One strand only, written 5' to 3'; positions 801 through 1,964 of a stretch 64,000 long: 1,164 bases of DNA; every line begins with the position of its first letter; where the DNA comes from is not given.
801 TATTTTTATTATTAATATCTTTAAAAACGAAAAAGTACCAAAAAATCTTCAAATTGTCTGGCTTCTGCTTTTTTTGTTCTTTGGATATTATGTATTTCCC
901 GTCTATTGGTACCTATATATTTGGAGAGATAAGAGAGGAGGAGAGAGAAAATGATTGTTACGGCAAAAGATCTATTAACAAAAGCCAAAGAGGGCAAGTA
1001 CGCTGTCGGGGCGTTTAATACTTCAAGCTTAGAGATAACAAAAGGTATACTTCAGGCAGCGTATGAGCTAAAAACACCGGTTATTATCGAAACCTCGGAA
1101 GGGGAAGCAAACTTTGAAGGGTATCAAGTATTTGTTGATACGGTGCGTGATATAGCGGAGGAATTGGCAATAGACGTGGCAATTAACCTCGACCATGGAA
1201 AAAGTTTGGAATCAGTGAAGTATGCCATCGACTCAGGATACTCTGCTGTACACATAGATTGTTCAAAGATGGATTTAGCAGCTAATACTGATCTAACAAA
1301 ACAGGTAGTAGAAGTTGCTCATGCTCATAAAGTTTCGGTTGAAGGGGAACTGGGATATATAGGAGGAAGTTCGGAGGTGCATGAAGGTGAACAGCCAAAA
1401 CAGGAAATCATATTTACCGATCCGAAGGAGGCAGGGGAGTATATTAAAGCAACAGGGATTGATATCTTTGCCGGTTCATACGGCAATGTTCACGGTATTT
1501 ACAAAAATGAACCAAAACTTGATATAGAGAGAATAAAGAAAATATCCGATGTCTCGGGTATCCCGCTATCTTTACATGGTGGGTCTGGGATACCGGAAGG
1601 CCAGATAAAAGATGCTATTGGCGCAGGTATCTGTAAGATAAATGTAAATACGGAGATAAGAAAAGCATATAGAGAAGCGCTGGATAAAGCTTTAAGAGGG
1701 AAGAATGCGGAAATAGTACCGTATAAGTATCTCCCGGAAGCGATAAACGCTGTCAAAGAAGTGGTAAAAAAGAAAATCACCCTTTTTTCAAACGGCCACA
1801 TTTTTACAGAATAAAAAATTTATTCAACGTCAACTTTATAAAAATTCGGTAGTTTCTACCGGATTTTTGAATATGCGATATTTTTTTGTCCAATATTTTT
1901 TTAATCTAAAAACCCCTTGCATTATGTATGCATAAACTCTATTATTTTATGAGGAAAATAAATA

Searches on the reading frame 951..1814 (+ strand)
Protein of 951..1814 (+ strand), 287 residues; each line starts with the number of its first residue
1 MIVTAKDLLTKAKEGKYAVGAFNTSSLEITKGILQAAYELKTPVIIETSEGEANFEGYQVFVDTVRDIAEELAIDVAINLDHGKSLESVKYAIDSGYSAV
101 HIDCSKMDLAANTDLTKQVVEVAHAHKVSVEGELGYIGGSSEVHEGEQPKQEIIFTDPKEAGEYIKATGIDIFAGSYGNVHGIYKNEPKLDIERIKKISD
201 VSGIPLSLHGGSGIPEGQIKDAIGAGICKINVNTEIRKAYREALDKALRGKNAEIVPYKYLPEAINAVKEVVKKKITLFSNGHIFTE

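Call 44: search_protein_families(library=pfam, proteins=[window:951-1814:+], max_evalue=0.0001)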
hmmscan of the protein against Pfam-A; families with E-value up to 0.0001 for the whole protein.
window:951-1814:+ (287 aa): 1 family
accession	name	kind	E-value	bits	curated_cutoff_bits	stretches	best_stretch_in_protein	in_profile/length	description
PF01116.26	F_bP_aldolase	-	2e-87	293.7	25.5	1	3-280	1-273/277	Fructose-bisphosphate aldolase class-II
